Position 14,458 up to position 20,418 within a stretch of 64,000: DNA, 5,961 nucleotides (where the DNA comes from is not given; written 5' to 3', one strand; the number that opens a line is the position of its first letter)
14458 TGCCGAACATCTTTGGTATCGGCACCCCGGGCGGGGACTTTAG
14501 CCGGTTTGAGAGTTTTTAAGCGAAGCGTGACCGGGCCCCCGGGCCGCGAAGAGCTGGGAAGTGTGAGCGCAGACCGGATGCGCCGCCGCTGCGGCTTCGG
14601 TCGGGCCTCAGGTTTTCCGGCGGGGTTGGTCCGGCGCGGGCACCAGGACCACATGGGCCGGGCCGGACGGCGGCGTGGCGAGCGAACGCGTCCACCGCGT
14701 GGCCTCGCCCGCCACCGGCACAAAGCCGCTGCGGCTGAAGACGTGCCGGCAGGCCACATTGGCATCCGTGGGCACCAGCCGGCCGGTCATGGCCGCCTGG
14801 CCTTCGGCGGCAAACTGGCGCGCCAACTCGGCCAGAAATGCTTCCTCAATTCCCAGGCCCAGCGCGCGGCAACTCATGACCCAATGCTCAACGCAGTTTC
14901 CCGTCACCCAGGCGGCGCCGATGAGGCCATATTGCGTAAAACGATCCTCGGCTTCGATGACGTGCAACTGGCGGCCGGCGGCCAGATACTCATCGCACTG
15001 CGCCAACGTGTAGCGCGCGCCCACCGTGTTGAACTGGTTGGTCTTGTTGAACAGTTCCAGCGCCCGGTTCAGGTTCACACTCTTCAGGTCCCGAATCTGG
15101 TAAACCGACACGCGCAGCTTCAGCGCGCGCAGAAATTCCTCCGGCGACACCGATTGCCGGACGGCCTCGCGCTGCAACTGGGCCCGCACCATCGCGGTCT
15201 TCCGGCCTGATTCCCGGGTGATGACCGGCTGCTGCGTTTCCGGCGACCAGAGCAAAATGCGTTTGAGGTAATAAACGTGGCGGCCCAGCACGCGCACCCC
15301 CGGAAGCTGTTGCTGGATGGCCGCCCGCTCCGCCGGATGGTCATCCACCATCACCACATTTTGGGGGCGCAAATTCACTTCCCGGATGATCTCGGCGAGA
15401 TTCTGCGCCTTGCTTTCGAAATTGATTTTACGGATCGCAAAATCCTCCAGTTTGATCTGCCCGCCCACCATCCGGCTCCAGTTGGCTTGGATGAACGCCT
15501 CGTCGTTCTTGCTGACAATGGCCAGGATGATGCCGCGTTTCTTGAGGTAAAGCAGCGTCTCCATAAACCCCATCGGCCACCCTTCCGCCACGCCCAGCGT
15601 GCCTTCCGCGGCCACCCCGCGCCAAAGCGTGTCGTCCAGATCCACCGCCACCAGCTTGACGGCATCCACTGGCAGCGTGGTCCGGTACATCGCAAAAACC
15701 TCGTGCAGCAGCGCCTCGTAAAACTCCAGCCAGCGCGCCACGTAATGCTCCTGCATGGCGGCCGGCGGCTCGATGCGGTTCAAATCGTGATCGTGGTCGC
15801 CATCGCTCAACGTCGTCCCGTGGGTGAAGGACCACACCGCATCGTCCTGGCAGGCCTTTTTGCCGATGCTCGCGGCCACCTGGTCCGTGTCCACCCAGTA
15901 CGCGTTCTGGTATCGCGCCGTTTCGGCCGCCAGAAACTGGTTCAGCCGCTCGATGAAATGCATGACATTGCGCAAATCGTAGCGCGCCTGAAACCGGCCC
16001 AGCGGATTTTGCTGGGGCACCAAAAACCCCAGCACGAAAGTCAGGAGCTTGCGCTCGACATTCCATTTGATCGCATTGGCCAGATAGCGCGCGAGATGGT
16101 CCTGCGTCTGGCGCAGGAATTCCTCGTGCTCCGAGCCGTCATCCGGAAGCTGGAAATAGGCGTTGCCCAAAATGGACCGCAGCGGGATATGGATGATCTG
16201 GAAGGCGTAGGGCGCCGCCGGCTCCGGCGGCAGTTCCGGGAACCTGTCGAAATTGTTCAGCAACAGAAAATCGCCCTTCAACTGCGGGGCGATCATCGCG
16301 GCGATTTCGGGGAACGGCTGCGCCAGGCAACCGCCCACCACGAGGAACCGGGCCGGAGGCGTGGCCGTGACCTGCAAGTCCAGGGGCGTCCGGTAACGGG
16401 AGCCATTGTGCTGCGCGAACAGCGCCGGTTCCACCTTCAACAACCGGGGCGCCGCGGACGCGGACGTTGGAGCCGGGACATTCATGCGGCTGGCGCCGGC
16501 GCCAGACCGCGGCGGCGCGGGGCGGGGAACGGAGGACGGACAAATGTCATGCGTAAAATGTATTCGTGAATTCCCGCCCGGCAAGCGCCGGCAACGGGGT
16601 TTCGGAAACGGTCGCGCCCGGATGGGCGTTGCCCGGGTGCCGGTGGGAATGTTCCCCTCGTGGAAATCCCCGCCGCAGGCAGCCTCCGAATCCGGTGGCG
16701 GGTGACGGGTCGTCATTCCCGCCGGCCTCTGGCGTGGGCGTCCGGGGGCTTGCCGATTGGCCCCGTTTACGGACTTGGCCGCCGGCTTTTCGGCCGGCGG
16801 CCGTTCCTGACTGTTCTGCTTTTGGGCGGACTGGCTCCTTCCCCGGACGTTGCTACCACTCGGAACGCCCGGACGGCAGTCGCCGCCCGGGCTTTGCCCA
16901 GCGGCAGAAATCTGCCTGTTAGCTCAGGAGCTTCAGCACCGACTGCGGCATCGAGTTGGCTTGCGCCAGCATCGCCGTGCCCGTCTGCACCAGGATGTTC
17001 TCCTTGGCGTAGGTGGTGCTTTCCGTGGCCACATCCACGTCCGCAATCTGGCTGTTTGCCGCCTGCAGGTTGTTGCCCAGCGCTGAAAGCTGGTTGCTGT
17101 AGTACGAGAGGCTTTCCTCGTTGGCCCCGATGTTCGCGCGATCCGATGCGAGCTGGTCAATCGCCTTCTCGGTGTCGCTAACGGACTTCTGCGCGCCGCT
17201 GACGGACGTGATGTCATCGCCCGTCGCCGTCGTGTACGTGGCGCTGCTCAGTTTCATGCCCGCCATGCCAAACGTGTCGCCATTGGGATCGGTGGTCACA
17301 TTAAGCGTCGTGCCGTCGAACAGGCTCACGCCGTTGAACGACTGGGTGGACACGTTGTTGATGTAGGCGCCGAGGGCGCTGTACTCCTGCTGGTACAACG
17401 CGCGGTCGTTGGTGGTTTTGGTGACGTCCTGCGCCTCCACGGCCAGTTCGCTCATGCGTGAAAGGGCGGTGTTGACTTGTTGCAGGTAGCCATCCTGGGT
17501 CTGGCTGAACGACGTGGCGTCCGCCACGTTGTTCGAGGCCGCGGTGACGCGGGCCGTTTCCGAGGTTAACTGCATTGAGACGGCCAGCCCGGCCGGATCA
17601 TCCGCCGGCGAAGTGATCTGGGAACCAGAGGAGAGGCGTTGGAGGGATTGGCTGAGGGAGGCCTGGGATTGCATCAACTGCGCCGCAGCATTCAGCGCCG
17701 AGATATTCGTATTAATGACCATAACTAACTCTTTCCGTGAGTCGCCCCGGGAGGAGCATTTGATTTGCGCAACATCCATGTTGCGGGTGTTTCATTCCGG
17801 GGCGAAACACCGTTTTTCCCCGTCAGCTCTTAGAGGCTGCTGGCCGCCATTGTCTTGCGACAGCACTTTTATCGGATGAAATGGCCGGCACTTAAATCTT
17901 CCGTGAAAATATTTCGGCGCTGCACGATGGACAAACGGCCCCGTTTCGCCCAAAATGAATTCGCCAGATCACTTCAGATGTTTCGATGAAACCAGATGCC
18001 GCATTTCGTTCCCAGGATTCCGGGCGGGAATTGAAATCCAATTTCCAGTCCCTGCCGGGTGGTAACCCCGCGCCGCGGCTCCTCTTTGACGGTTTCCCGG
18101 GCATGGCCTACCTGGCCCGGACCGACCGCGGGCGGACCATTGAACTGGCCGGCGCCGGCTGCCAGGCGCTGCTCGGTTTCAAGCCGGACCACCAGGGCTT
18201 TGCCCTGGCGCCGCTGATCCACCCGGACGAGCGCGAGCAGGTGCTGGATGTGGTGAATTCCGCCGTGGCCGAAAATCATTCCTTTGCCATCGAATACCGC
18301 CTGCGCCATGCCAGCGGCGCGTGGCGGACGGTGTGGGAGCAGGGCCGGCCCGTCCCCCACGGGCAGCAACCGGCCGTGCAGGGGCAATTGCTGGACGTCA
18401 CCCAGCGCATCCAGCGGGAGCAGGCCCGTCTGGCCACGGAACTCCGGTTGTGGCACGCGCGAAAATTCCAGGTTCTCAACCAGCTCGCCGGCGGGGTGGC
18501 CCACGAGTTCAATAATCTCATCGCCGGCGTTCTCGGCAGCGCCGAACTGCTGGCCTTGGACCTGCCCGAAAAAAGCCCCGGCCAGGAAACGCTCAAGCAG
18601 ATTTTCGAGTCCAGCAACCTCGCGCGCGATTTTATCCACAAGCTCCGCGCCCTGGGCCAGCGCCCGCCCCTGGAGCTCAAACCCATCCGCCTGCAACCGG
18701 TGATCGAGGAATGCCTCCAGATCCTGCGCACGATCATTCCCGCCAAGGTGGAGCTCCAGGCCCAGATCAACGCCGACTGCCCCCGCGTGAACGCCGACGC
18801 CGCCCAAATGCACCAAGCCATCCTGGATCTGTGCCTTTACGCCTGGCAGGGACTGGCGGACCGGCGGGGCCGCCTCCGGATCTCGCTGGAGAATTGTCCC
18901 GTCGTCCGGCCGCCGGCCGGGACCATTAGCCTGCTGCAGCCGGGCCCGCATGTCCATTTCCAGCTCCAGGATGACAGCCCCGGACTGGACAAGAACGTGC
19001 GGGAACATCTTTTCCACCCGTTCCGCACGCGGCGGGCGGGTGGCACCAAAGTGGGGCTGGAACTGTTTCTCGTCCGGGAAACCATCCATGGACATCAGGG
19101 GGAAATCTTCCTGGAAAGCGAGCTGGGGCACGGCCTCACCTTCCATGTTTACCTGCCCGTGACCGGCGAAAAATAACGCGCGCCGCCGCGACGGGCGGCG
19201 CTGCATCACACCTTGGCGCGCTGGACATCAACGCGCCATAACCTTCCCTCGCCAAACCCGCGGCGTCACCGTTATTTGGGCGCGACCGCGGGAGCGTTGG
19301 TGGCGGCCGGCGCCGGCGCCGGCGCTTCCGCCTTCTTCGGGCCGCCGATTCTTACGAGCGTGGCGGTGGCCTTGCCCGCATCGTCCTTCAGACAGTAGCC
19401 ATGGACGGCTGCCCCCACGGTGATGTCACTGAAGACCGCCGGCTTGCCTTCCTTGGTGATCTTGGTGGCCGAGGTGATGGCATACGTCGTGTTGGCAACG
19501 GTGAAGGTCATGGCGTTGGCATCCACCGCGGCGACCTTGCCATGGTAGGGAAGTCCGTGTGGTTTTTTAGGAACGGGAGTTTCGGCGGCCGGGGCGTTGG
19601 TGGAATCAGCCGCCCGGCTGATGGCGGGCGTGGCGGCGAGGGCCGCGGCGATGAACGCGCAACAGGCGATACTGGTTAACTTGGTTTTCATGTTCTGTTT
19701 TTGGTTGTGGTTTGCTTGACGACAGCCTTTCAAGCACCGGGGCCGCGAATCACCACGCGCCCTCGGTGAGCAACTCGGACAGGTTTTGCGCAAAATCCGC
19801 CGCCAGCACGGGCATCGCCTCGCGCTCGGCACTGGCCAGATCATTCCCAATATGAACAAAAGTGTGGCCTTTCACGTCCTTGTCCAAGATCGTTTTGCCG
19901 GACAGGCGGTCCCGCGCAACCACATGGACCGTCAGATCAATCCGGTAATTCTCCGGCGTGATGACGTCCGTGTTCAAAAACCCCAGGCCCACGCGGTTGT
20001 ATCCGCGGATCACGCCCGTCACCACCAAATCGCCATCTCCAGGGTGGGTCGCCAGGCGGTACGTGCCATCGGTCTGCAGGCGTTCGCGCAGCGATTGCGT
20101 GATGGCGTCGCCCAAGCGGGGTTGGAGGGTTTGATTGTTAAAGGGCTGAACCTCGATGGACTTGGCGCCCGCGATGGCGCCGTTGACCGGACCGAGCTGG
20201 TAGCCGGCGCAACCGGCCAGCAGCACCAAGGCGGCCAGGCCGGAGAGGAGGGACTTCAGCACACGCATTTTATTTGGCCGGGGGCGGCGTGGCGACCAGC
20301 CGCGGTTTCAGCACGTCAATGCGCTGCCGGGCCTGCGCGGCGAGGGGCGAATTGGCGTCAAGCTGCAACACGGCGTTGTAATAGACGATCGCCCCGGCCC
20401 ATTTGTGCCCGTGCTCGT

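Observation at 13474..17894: An FkbH-like HAD/GNAT enzyme sandwiched between two sigma28-driven flagellin paralogs is a candidate flagellin-modification enzyme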

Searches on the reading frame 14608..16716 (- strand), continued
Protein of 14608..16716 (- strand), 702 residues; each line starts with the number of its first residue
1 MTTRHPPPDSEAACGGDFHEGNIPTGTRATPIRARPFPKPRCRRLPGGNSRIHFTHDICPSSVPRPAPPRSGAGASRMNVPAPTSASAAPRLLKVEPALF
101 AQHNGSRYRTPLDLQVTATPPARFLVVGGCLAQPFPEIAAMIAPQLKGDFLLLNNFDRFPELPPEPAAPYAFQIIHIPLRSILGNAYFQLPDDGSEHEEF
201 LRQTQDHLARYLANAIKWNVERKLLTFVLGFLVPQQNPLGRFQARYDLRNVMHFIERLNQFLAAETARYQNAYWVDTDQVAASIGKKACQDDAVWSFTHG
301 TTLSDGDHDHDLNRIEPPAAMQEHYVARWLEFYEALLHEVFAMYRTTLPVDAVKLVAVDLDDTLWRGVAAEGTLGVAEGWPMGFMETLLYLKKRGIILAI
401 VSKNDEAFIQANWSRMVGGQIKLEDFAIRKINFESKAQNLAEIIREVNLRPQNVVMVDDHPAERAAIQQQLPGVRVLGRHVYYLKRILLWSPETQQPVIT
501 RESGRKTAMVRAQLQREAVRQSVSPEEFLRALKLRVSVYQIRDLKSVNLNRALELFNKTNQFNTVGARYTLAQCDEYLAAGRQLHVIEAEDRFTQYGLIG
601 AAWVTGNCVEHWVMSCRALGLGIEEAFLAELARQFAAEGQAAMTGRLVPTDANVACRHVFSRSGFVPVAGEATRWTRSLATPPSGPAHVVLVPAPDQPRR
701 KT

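Call 86: search_protein_families(library=pfam, proteins=[L112:683-3985:+, L112:39-680:+, L001:2785-3825:+, L001:3974-5041:-, L105:609-1709:+, L105:2053-3072:+, L105:3088-4116:+, L114:465-1469:-, L114:1469-2251:-, L114:2329-3177:-], max_evalue=0.0001)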
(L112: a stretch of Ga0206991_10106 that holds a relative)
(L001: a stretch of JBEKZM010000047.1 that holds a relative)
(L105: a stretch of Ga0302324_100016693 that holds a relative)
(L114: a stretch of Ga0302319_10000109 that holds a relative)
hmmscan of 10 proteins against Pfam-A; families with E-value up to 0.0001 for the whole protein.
L112:683-3985:+ (1100 aa): 18 families
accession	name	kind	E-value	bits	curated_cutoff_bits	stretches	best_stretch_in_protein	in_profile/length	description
PF13844.12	Glyco_transf_41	-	3.1e-53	181.3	25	2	275-429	73-229/543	Glycosyl transferase family 41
PF00515.34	TPR_1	-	1.2e-36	123.5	27.8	2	98-128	4-34/34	Tetratricopeptide repeat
PF13414.12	TPR_11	-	2.5e-36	123.5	26.8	4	144-175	9-40/42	TPR repeat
PF07719.23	TPR_2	-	9.8e-34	113.1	27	2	97-127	3-33/34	Tetratricopeptide repeat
PF13181.12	TPR_8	-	5.3e-27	92.1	25.7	0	98-127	4-33/34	Tetratricopeptide repeat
PF13431.12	TPR_17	-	1.9e-22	78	24.4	0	83-115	1-33/34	Tetratricopeptide repeat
PF13432.12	TPR_16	-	1.9e-18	67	32.7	1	32-95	2-65/65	Tetratricopeptide repeat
PF13424.12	TPR_12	-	9.3e-18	64.6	30.1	1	95-159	3-75/77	Tetratricopeptide repeat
PF13428.12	TPR_14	-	4.7e-16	58.1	23.5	0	99-136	5-42/44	Tetratricopeptide repeat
PF13374.12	TPR_10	-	2.4e-15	56.4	27.5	0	63-88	4-29/42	Tetratricopeptide repeat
PF14559.12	TPR_19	-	2.3e-14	53.9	25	1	38-99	2-63/68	Tetratricopeptide repeat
PF05050.19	Methyltransf_21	-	2.6e-13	50.9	22.7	1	903-1038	1-151/173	Methyltransferase FkbM domain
PF13176.12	TPR_7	-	8.8e-11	41.4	27.9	0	63-94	1-34/36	Tetratricopeptide repeat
PF24575.1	TPR_Slam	-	4.7e-08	33.8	35.2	0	22-82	42-102/104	Surface lipoprotein assembly modifier, N-terminal TPR repeats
PF13174.12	TPR_6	-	2.9e-06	28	26.3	0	101-127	6-32/33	Tetratricopeptide repeat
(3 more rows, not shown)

L112:39-680:+ (213 aa): 2 families
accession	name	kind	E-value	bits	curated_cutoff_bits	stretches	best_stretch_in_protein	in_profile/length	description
PF05050.19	Methyltransf_21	-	7.5e-14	52.7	22.7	1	16-151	1-151/173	Methyltransferase FkbM domain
PF13847.12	Methyltransf_31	-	5.3e-05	23.4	27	0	9-42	2-35/145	Methyltransferase domain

L001:2785-3825:+ (346 aa): 1 family
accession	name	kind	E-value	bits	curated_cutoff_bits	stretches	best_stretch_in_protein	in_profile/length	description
PF01075.23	Glyco_transf_9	-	1.1e-17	64.6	22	1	167-306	102-240/247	Glycosyltransferase family 9 (heptosyltransferase)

L001:3974-5041:- (355 aa): 3 families
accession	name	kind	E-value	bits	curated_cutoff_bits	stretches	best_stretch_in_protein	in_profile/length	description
PF00793.26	DAHP_synth_1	-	6e-74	248.8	25.5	1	109-348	13-268/270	DAHP synthetase I family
PF18152.6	DAHP_snth_FXD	-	4.5e-15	55.7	27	1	16-85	1-67/67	DAHP synthase ferredoxin-like domain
PF03102.20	NeuB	-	1.8e-05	24.8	22.1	1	160-353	53-238/241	NeuB family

L105:609-1709:+ (366 aa): 0 families

L105:2053-3072:+ (339 aa): 3 families
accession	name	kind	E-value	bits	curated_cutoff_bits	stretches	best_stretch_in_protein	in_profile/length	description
PF16363.11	GDP_Man_Dehyd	-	5.2e-146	486.8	27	1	8-319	1-332/332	GDP-mannose 4,6 dehydratase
PF01370.27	Epimerase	-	6e-74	248.9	20.9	1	7-252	1-240/240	NAD dependent epimerase/dehydratase family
PF04321.23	RmlD_sub_bind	-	1.1e-06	28.4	27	1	6-162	2-130/287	RmlD substrate binding domain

L105:3088-4116:+ (342 aa): 3 families
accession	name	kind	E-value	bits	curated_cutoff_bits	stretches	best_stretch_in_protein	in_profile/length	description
PF01370.27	Epimerase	-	4.1e-62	210.2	20.9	1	41-272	1-240/240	NAD dependent epimerase/dehydratase family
PF16363.11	GDP_Man_Dehyd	-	6.4e-15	55.9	27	1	74-331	59-329/332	GDP-mannose 4,6 dehydratase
PF04321.23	RmlD_sub_bind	-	1.7e-06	27.8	27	1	40-181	2-135/287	RmlD substrate binding domain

L114:465-1469:- (334 aa): 1 family
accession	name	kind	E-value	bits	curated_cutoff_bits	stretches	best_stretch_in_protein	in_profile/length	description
PF13144.11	ChapFlgA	-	1.4e-16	61.1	23.8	1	210-331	2-121/122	Chaperone for flagella basal body P-ring formation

L114:1469-2251:- (260 aa): 3 families
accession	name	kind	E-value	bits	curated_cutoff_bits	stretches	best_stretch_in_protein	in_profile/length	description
PF22692.1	LlgE_F_G_D1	-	4.6e-23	81.6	27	1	96-157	1-61/64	Flagellar hook protein FlgE/F/G D1 domain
PF06429.18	Flg_bbr_C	-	6.8e-21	74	23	1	213-258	1-46/46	Flagellar basal body rod FlgEFG protein C-terminal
PF00460.25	Flg_bb_rod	-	7.2e-11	42.3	20.7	1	5-35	1-31/31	Flagella basal body rod protein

L114:2329-3177:- (282 aa): 2 families
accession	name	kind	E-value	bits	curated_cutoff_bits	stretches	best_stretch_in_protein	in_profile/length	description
PF22692.1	LlgE_F_G_D1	-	2.6e-17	63.2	27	1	120-186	1-63/64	Flagellar hook protein FlgE/F/G D1 domain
PF06429.18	Flg_bbr_C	-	1.3e-10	41.1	23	1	232-275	1-44/46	Flagellar basal body rod FlgEFG protein C-terminal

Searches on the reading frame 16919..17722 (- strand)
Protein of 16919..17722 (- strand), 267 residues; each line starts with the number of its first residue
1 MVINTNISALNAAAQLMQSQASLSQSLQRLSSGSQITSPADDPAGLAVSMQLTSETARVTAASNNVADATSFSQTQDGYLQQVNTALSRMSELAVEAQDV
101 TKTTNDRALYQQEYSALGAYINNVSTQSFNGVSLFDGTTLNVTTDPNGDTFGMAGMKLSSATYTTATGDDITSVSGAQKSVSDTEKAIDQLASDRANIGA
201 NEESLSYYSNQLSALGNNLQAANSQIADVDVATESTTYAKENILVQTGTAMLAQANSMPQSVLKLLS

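Call 3: search_protein_families(library=pfam, proteins=[window:16919-17722:-], max_evalue=0.01)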
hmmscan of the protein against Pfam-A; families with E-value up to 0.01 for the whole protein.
window:16919-17722:- (267 aa): 2 families
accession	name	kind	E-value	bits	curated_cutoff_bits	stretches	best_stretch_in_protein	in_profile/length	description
PF00669.25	Flagellin_N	-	6.5e-28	98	26.6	1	3-138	1-137/139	Bacterial flagellin N-terminal helical region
PF00700.27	Flagellin_C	-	3.3e-22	79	23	1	184-266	4-86/86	Bacterial flagellin C-terminal helical region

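Call 4: search_protein_families(library=ncbifam, proteins=[window:16919-17722:-], max_evalue=0.01)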
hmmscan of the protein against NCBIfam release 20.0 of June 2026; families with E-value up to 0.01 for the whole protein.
window:16919-17722:- (267 aa): 28 families (the best 25 are shown)
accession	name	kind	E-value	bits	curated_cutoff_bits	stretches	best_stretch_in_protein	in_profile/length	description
NF009448.0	PRK12806.1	equivalog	4e-47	161.1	531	2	2-139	4-142/475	flagellin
NF009444.0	PRK12802.1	equivalog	1.2e-46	159.6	332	1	2-266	4-281/282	flagellin domain-containing protein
NF006467.0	PRK08869.1-2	subfamily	1.6e-46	159.2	443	2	2-138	4-141/400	flagellin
NF006466.0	PRK08869.1-1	subfamily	6.5e-42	144.4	426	2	3-138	5-141/377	flagellin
NF006469.0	PRK08869.1-4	equivalog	1.5e-40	139.8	627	2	1-140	3-143/377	flagellin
NF006468.0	PRK08869.1-3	subfamily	1.8e-40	139.2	436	2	3-138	5-141/378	polar flagellin E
NF009446.0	PRK12804.1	subfamily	2.5e-39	135.6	352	2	178-266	212-300/301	flagellin Hag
NF005294.0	PRK06819.1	subfamily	3.4e-38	132.1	387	2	2-137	4-140/376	FliC/FljB family flagellin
NF009449.0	PRK12807.1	subfamily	1.2e-35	123.5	347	1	1-266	1-286/287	flagellin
NF006470.0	PRK08869.1-5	equivalog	1.1e-34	120.4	423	2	3-143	4-145/388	flagellin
NF010115.0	PRK13588.1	subfamily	5.5e-33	114.7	503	2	152-266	399-513/514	flagellin B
NF006264.0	PRK08411.1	subfamily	3.8e-32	111.8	729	2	154-266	460-571/572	flagellin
NF038071.1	lat_flg_LafA_2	exception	1.1e-31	110.2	365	1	2-266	4-283/284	lateral flagellin LafA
NF009450.0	PRK12808.1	equivalog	7.1e-31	108.3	476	2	1-172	1-174/476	flagellin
NF010116.0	PRK13589.1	subfamily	3.5e-30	105.2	983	2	3-141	5-144/576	flagellin A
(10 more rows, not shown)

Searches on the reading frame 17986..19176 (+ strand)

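Call 3: search_protein_families(library=pfam, proteins=[window:17986-19176:+], max_evalue=0.01)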
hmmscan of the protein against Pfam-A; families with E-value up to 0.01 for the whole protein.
window:17986-19176:+ (396 aa): 3 families
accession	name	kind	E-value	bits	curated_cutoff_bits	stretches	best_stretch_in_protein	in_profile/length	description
PF02518.31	HATPase_c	-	2.2e-12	47.9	26.4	1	311-393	26-110/111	Histidine kinase-, DNA gyrase B-, and HSP90-like ATPase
PF08447.18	PAS_3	-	2.3e-12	47.4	25.6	1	58-128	7-82/89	PAS fold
PF00512.31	HisKA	-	1.8e-06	28.3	26.9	1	164-224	2-61/66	His Kinase A (phospho-acceptor) domain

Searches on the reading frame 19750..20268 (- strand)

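Call 6: search_protein_families(library=pfam, proteins=[window:19750-20268:-], max_evalue=0.001)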
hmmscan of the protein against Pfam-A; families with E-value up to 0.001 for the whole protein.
window:19750-20268:- (172 aa): 1 family
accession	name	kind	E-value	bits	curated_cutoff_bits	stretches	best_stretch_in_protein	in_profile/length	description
PF04390.17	LptE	-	1.6e-12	48.6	23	1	36-162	2-113/118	Lipopolysaccharide-assembly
